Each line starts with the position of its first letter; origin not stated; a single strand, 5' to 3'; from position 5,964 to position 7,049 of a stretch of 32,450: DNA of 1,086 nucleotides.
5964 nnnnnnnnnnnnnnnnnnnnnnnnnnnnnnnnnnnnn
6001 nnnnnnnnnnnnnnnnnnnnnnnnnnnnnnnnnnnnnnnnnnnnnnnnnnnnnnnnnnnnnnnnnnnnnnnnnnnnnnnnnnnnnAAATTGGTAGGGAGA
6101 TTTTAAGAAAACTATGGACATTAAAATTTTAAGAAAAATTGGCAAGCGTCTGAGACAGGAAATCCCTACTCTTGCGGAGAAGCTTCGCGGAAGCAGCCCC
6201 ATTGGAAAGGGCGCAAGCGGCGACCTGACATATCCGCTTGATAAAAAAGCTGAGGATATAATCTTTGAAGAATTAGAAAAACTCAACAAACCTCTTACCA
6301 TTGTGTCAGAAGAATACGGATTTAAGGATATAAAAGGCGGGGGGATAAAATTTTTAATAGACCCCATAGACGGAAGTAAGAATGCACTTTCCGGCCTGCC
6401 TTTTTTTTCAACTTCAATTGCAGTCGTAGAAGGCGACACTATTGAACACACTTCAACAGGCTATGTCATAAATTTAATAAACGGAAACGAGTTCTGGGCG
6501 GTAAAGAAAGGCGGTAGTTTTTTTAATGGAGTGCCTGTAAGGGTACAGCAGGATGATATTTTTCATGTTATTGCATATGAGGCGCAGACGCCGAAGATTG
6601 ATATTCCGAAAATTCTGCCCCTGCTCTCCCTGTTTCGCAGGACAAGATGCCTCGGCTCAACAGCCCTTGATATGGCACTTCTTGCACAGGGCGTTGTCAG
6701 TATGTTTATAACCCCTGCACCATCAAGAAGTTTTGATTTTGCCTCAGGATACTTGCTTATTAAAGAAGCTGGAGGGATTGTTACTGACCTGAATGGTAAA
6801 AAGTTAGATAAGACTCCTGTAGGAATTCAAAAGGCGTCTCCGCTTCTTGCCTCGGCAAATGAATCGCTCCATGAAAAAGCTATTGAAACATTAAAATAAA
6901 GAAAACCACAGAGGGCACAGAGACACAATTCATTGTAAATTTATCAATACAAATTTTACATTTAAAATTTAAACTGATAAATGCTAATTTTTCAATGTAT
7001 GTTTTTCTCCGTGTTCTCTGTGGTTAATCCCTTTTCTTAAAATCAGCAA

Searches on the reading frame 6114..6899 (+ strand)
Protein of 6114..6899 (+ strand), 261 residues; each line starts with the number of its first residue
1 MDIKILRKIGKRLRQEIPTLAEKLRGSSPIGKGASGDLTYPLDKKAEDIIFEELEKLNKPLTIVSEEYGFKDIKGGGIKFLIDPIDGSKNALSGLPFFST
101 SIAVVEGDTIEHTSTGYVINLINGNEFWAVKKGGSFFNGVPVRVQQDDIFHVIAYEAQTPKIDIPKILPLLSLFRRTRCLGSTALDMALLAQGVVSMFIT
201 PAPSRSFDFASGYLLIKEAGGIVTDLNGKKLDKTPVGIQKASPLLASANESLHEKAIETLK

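Call 25: search_protein_families(library=pfam, proteins=[window:6114-6899:+], max_evalue=0.0001)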
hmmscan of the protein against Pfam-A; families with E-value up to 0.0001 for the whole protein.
window:6114-6899:+ (261 aa): 1 family
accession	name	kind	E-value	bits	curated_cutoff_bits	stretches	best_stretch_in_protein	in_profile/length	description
PF00459.30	Inositol_P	-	1.6e-32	113.5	27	1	2-260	9-266/271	Inositol monophosphatase family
